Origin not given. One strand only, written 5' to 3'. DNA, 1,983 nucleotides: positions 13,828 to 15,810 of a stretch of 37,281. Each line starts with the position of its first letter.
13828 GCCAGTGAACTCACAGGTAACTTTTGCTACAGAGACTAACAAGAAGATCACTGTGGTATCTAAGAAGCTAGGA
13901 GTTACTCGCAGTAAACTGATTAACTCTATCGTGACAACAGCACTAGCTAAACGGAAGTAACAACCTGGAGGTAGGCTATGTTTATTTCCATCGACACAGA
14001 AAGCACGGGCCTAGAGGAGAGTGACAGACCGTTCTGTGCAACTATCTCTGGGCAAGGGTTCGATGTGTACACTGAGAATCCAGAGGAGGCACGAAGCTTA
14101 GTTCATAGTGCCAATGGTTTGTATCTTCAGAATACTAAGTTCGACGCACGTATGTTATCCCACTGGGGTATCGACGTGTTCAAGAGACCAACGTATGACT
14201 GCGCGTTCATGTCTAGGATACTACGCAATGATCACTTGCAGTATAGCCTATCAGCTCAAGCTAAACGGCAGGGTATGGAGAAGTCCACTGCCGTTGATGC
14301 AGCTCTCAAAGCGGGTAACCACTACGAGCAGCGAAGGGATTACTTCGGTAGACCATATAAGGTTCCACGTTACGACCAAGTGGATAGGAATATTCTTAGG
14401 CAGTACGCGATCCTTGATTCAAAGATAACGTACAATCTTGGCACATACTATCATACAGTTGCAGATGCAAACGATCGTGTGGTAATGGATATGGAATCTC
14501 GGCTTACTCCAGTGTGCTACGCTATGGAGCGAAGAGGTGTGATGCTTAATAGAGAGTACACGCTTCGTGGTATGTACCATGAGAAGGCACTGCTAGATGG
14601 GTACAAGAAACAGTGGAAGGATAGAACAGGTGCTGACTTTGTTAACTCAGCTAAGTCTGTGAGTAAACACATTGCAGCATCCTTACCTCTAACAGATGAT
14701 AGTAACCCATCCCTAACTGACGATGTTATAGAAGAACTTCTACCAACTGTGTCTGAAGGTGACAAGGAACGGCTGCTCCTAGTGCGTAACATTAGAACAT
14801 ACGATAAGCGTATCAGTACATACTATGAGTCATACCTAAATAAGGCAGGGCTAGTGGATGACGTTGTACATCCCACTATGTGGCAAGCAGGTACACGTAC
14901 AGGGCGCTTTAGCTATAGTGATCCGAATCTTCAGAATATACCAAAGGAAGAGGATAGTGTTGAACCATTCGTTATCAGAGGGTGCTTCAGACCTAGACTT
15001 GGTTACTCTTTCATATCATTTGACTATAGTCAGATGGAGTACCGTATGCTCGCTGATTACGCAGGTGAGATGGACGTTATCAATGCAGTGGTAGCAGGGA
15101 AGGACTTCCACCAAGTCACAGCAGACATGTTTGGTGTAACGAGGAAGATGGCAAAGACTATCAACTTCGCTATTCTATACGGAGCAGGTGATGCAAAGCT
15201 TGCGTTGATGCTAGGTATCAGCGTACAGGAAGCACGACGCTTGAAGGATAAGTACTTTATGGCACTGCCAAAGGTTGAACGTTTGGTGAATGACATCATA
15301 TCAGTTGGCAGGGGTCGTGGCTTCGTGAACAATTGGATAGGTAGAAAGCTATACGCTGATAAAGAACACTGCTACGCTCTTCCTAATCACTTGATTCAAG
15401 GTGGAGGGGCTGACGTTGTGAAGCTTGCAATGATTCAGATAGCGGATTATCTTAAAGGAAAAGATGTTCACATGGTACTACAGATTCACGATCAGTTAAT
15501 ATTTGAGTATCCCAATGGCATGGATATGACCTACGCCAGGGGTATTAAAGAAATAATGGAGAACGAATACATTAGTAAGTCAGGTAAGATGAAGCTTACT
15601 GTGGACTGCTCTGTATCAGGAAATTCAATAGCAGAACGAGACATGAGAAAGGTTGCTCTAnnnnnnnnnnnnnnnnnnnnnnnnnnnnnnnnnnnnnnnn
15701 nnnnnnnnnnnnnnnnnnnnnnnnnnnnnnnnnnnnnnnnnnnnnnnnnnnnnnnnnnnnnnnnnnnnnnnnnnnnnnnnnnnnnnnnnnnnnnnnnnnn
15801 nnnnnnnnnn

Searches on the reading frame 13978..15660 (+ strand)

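Call 30: search_protein_families(library=phrogs, proteins=[window:13978-15660:+], max_evalue=0.00001)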
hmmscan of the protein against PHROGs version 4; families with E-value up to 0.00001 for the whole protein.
window:13978-15660:+ (561 aa): 9 families
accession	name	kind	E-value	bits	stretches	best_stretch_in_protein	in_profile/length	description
phrog_17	-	DNA, RNA and nucleotide metabolism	6e-100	337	1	2-542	672-1220/1445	DNA polymerase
phrog_15971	-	DNA, RNA and nucleotide metabolism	8.3e-36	124.9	1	225-511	57-333/376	DNA polymerase I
phrog_2573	-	DNA, RNA and nucleotide metabolism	2.1e-23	84.1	1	333-529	5-247/336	DNA polymerase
phrog_5995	-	DNA, RNA and nucleotide metabolism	2.2e-20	74.2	1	397-533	2-150/236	DNA polymerase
phrog_10285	-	DNA, RNA and nucleotide metabolism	7.2e-18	65.7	1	317-440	31-167/321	DNA polymerase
phrog_12241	-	DNA, RNA and nucleotide metabolism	4.9e-15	56.5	1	36-193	186-338/502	DNA polymerase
phrog_6375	-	DNA, RNA and nucleotide metabolism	6.6e-11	43.5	1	400-493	1-107/204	DNA polymerase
phrog_23226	-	DNA, RNA and nucleotide metabolism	9e-10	38.6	0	293-382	290-378/611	DNA polymerase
phrog_8888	-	DNA, RNA and nucleotide metabolism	1.9e-06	29.1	1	382-489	58-165/295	DNA polymerase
